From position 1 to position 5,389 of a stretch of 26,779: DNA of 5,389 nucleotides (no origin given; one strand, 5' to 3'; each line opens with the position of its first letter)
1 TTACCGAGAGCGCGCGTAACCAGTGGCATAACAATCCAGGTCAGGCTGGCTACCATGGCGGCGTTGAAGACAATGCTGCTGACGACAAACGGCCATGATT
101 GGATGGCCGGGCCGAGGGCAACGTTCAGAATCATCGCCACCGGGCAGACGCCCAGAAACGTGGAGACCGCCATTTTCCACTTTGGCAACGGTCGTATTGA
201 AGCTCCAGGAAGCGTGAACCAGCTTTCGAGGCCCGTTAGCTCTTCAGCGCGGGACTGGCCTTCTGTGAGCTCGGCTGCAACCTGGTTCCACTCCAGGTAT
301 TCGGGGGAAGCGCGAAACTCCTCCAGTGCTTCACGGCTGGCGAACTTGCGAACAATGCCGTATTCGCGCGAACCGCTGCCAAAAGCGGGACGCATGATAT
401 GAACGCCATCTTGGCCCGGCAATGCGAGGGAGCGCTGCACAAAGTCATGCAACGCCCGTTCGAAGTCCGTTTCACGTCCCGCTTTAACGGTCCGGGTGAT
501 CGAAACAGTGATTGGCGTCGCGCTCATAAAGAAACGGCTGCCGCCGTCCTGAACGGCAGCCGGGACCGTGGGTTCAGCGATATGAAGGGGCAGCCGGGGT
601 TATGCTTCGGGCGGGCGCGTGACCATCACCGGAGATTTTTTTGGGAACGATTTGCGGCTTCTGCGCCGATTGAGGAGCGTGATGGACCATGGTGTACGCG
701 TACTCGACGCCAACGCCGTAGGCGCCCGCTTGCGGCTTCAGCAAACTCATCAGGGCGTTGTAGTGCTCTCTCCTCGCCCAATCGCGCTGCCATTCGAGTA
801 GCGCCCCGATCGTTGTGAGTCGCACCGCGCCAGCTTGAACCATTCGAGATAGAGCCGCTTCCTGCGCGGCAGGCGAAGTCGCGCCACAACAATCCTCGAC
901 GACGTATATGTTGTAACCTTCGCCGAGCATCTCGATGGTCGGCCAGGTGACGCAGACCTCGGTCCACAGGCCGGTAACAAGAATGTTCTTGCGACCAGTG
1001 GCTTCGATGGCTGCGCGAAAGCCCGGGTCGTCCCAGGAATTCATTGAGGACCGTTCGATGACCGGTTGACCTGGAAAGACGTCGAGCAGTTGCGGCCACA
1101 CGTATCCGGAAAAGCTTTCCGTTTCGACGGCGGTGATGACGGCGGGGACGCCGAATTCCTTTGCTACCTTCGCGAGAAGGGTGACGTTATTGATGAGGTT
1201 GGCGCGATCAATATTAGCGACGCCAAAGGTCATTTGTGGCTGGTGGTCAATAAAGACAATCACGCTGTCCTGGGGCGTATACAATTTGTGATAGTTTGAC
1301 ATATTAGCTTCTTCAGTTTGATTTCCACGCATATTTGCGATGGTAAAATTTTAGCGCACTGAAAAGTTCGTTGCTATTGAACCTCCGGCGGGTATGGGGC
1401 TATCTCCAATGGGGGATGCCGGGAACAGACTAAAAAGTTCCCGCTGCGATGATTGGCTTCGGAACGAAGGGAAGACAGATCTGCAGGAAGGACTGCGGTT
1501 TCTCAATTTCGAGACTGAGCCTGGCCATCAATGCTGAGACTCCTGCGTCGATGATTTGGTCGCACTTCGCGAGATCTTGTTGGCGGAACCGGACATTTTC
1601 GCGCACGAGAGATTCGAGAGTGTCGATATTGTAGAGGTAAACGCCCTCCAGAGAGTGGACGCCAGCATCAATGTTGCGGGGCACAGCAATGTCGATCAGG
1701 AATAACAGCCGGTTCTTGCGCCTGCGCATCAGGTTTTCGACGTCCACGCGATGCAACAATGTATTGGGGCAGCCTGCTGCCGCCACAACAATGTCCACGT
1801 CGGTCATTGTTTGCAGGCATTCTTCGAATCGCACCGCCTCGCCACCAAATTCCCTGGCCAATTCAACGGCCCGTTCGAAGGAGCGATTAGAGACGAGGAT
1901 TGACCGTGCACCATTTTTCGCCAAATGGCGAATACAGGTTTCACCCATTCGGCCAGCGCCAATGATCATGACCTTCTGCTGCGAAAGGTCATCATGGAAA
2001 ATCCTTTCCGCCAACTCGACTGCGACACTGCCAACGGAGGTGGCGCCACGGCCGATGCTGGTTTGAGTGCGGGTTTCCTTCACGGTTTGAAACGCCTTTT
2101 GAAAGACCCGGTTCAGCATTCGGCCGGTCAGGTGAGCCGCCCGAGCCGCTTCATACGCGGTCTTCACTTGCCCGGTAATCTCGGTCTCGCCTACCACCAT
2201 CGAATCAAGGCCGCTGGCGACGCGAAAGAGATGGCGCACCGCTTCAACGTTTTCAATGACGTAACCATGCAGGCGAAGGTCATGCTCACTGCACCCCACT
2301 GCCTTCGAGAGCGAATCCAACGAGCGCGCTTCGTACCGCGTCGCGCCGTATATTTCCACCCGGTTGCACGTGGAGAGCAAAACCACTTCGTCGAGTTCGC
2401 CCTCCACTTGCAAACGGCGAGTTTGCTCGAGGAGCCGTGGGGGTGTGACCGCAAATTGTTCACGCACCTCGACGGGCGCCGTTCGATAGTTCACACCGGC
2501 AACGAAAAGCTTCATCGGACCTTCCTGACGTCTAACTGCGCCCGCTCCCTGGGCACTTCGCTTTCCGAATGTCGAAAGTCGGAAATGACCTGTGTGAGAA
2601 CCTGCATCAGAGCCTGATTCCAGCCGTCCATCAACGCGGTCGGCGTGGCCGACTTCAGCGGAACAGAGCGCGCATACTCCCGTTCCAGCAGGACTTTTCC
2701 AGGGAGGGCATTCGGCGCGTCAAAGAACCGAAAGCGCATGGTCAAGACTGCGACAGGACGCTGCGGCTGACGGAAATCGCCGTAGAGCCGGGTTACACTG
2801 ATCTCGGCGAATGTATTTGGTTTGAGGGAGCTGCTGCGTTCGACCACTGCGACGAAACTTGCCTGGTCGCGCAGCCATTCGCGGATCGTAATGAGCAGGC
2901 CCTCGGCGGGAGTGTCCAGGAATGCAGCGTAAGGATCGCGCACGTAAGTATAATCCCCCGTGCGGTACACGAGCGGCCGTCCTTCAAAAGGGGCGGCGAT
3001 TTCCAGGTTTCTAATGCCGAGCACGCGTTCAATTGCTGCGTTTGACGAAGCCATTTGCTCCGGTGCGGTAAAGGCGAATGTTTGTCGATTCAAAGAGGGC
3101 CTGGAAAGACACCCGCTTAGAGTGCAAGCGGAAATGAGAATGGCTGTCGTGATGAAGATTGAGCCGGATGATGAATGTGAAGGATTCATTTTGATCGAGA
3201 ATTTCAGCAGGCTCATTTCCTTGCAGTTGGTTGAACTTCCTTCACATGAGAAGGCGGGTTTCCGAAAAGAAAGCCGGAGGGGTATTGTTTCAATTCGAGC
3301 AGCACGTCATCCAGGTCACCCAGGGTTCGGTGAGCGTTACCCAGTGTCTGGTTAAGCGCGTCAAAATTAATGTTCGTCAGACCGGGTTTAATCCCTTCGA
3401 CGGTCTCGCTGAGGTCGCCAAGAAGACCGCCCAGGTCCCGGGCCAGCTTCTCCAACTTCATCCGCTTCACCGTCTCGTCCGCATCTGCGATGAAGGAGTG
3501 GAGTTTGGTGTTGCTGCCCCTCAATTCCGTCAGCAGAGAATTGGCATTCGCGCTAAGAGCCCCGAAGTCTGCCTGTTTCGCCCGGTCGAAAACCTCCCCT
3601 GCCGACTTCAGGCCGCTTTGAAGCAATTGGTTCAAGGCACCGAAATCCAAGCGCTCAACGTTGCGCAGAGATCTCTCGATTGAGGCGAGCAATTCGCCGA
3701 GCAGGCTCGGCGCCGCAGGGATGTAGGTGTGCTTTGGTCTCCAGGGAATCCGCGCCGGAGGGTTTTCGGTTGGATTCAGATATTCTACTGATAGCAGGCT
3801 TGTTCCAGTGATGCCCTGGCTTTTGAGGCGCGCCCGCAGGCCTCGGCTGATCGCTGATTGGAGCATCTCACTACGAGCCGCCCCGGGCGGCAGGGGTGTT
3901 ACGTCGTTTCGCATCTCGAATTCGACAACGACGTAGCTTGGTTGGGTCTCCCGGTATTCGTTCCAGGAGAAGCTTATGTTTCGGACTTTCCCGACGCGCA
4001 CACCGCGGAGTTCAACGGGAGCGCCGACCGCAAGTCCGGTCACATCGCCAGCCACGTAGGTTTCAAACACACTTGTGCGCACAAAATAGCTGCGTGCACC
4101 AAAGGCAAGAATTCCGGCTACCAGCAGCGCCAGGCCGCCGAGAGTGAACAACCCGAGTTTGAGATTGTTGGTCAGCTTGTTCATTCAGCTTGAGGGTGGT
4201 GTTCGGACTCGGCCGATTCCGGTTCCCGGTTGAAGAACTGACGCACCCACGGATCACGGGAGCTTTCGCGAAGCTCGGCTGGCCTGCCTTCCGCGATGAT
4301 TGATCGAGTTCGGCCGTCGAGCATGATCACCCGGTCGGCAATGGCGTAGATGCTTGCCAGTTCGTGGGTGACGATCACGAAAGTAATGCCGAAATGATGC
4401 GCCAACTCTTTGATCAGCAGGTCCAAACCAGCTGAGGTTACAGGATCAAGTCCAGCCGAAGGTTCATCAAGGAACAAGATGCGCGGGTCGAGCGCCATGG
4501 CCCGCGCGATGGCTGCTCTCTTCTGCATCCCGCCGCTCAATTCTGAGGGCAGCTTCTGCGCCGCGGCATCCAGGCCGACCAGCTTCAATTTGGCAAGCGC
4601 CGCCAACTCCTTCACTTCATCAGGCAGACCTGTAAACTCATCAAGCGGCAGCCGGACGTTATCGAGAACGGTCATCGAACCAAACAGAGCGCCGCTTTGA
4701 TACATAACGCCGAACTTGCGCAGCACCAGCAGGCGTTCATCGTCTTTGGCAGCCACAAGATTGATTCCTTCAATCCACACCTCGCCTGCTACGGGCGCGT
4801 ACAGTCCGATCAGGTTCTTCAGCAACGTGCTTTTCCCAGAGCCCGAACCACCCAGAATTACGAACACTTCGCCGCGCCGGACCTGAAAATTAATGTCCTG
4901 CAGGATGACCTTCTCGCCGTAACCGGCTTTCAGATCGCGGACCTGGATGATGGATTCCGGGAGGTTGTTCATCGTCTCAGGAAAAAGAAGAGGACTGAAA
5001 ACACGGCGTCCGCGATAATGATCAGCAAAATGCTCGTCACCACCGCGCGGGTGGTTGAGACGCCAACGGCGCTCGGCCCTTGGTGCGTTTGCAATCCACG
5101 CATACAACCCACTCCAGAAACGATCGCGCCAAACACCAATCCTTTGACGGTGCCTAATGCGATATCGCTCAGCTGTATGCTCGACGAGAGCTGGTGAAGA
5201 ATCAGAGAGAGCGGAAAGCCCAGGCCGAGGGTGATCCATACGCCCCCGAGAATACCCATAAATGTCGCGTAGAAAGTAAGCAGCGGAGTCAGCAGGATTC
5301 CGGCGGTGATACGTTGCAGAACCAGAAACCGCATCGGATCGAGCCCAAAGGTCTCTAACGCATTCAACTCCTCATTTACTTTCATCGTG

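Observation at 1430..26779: Candidate self-provisioning module: acyl-CoA detox and respiration genes packaged with only the entry steps of their cofactor pathways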

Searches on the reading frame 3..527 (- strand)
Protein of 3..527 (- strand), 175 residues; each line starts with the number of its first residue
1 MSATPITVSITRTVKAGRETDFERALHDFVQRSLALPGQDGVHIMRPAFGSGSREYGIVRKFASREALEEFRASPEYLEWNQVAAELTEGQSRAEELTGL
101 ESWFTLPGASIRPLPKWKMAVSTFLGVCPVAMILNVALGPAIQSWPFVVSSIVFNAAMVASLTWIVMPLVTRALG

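Call 6: search_protein_families(library=ncbifam, proteins=[window:3-527:-])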
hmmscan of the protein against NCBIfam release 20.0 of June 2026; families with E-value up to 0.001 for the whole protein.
window:3-527:- (175 aa): 0 families

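Call 84: search_protein_families(library=pfam, proteins=[window:3-527:-], max_evalue=0.001)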
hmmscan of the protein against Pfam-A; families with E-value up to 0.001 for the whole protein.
window:3-527:- (175 aa): 1 family
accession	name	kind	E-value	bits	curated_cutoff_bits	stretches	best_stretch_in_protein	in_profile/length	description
PF03992.22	ABM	-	2e-09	37.9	23.1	1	5-81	1-76/78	Antibiotic biosynthesis monooxygenase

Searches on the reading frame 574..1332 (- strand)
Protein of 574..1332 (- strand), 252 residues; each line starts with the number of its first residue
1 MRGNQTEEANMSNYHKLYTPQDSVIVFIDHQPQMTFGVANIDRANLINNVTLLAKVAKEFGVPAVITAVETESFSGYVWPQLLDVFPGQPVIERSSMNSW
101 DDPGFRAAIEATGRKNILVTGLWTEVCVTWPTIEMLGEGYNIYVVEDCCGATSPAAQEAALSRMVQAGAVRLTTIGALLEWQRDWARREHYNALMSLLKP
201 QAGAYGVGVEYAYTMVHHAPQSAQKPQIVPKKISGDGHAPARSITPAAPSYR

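Call 3: search_protein_families(library=ncbifam, proteins=[window:574-1332:-])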
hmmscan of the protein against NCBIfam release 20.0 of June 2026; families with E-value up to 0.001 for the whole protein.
window:574-1332:- (252 aa): 3 families
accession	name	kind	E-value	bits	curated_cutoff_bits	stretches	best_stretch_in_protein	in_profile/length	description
NF041461.1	C_hydro_YcaC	equivalog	1.4e-38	132.4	310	1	14-205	2-191/201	isochorismate family cysteine hydrolase YcaC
NF050097.1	BiurAmidohydBiuH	equivalog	3.2e-09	36.6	370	1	81-170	118-207/221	biuret amidohydrolase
NF008623.0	PRK11609.1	equivalog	6.1e-06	26.2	174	1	115-173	144-204/213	bifunctional nicotinamidase/pyrazinamidase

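Call 84: search_protein_families(library=pfam, proteins=[window:574-1332:-], max_evalue=0.001)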
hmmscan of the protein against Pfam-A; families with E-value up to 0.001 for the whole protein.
window:574-1332:- (252 aa): 1 family
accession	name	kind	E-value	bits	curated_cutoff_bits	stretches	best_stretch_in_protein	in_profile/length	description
PF00857.26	Isochorismatase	-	1.2e-29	104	27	1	24-174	2-173/175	Isochorismatase domain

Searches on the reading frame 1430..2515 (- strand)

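Call 3: search_protein_families(library=ncbifam, proteins=[window:1430-2515:-])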
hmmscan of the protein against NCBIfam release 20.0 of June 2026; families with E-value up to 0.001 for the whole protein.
window:1430-2515:- (361 aa): 19 families
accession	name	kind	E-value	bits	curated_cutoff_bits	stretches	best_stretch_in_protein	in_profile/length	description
TIGR01035.1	hemA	equivalog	2e-104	349.8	209.55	1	4-332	2-332/416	glutamyl-tRNA reductase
NF000744.0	PRK00045.1-3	equivalog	2.5e-91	306.8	429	1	1-331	1-339/447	glutamyl-tRNA reductase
NF000750.0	PRK00045.3-4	equivalog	4.1e-52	177.6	289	1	7-301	7-303/439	glutamyl-tRNA reductase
NF010548.0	PRK13940.1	equivalog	4.7e-46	157.4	469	1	2-324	2-320/414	glutamyl-tRNA reductase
NF000752.0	PRK00045.4-2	equivalog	1.8e-43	149.2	381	1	43-328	46-309/412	glutamyl-tRNA reductase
NF000751.1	PRK00045.4-1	equivalog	5.3e-31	108.1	478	1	43-336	46-320/426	glutamyl-tRNA reductase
NF001909.0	PRK00676.1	equivalog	1.8e-30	106.2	478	1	1-317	1-300/338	glutamyl-tRNA reductase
NF001310.0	PRK00258.1-2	equivalog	6.5e-08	32.1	221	1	140-247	84-194/279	shikimate dehydrogenase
TIGR00507.1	aroE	equivalog_domain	9.1e-07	28.3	200.2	1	176-247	113-186/270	shikimate dehydrogenase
NF001312.0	PRK00258.1-4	equivalog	1.8e-06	27.5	295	1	178-246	126-196/285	shikimate dehydrogenase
NF001319.0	PRK00258.3-3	equivalog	6e-06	25.5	252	1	177-246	120-191/279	shikimate dehydrogenase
TIGR02853.1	spore_dpaA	equivalog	1.5e-05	24.4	319.65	1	172-277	144-240/287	dipicolinic acid synthetase subunit A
NF006162.0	PRK08306.1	equivalog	8.2e-05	22.1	261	1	177-261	152-232/297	dipicolinate synthase subunit DpsA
TIGR03366.1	HpnZ_proposed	hypoth_equivalog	8.8e-05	21.8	328.1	1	162-250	144-233/315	putative phosphonate catabolism associated alcohol dehydrogenase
NF006393.0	PRK08642.1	equivalog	0.00014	21.4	292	1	177-247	4-75/254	3-oxoacyl-ACP reductase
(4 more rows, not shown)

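Call 5: search_protein_families(library=pfam, proteins=[window:1430-2515:-])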
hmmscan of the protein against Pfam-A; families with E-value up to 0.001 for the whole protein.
window:1430-2515:- (361 aa): 7 families
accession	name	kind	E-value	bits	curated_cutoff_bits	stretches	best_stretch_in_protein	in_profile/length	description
PF05201.20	GlutR_N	-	5e-48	163.1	27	1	7-152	2-151/151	Glutamyl-tRNAGlu reductase, N-terminal domain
PF01488.26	Shikimate_DH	-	6.1e-40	136.9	24.3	1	167-302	1-137/138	Shikimate / quinate 5-dehydrogenase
PF03807.23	F420_oxidored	-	4e-09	37.4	21.6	1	181-246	1-66/94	NADP oxidoreductase coenzyme F420-dependent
PF13241.12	NAD_binding_7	-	3.1e-07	31.4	22.1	1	176-250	4-72/104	Putative NAD(P)-binding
PF02826.25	2-Hacid_dh_C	-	0.00011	22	25.1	1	170-252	27-104/178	D-isomer specific 2-hydroxyacid dehydrogenase, NAD binding domain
PF01408.29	GFO_IDH_MocA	-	0.00017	22.7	24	1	181-267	2-87/120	Oxidoreductase family, NAD-binding Rossmann fold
PF03446.21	NAD_binding_2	-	0.00037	21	21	0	182-245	2-61/161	NAD binding domain of 6-phosphogluconate dehydrogenase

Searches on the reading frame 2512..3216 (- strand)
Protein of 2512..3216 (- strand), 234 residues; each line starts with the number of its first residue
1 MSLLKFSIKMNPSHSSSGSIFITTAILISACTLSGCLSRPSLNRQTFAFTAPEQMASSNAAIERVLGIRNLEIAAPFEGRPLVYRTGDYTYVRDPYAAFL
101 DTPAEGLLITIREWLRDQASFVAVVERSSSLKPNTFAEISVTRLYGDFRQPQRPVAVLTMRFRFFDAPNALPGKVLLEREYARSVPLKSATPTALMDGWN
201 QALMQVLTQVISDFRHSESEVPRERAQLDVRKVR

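Call 3: search_protein_families(library=ncbifam, proteins=[window:2512-3216:-])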
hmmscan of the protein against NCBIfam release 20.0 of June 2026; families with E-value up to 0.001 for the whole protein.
window:2512-3216:- (234 aa): 1 family
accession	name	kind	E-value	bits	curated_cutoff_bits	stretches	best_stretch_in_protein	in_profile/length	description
NF047772.1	LBF0736_ABC_LP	equivalog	5.6e-22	78.3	250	1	28-215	14-199/203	ABC-type transport auxiliary lipoprotein, LBF_0736 family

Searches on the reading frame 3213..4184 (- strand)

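Call 3: search_protein_families(library=ncbifam, proteins=[window:3213-4184:-])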
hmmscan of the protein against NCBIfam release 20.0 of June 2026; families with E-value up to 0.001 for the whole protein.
window:3213-4184:- (323 aa): 3 families
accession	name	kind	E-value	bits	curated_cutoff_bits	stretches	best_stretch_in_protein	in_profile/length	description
NF008070.2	PRK10807.1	equivalog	1.1e-18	67.3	525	2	42-204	284-453/542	intermembrane transport protein PqiB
TIGR00996.1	Mtu_fam_mce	paralog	6e-09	35.5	140.5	1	11-96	3-82/291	MCE family protein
TIGR04430.1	OM_asym_MlaD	equivalog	8.3e-06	25.7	135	1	8-79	7-79/146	outer membrane lipid asymmetry maintenance protein MlaD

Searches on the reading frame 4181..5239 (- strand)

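Call 3: search_protein_families(library=ncbifam, proteins=[window:4181-5239:-])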
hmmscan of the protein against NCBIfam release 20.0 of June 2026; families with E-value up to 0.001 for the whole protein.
window:4181-5239:- (352 aa): 188 families (the best 25 are shown)
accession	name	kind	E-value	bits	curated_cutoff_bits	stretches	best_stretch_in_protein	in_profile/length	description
NF008809.0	PRK11831.1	equivalog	9e-62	208.8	441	1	92-337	3-245/270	phospholipid ABC transporter ATP-binding protein MlaF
TIGR01186.1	proV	subfamily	4.5e-49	167.5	326.6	1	108-339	4-233/363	betaine/proline/choline family ABC transporter ATP-binding protein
TIGR03265.1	PhnT2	equivalog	5.4e-48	164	457.7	1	96-336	3-235/353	putative 2-aminoethylphosphonate ABC transporter ATP-binding protein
NF007027.0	PRK09493.1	equivalog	5.3e-46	156.9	379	1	97-336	1-236/240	glutamine ABC transporter ATP-binding protein GlnQ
NF006987.0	PRK09452.1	equivalog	1.3e-44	152.4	482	1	94-336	14-248/378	spermidine/putrescine ABC transporter ATP-binding protein PotA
TIGR04521.1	ECF_ATPase_2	equivalog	3.6e-43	147.6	330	1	109-324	17-233/279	energy-coupling factor transporter ATPase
TIGR00968.1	3a0106s01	subfamily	1.1e-42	146.3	342.75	1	98-336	1-231/237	sulfate ABC transporter ATP-binding protein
NF043075.1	MMSYN1_0197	equivalog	2e-42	145.4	550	1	97-336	2-233/341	spermidine/putrescine ABC transporter ATP-binding protein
NF040933.2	ABC_arch_GlcV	equivalog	2.8e-42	144.9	450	1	109-308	18-216/357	glucose ABC transporter ATP-binding protein GlcV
TIGR02982.1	heterocyst_DevA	subfamily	2.9e-42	144.8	295.8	1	100-308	4-215/220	ABC exporter ATP-binding subunit, DevA family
TIGR02315.1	ABC_phnC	equivalog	8.1e-42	143.3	266.1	1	97-325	1-235/243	phosphonate ABC transporter ATP-binding protein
TIGR01188.1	drrA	subfamily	9.3e-42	143.3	312.45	1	107-328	3-216/302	daunorubicin resistance ABC transporter, ATP-binding protein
TIGR02769.1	nickel_nikE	equivalog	1.3e-41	142.8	332.55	1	108-334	22-248/265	nickel import ATP-binding protein NikE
TIGR02211.1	LolD_lipo_ex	equivalog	2.2e-41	141.8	307.75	1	106-310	14-218/221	lipoprotein-releasing ABC transporter ATP-binding protein LolD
TIGR02673.1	FtsE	equivalog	4.8e-41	140.8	264.85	1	97-308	1-211/214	cell division ATP-binding protein FtsE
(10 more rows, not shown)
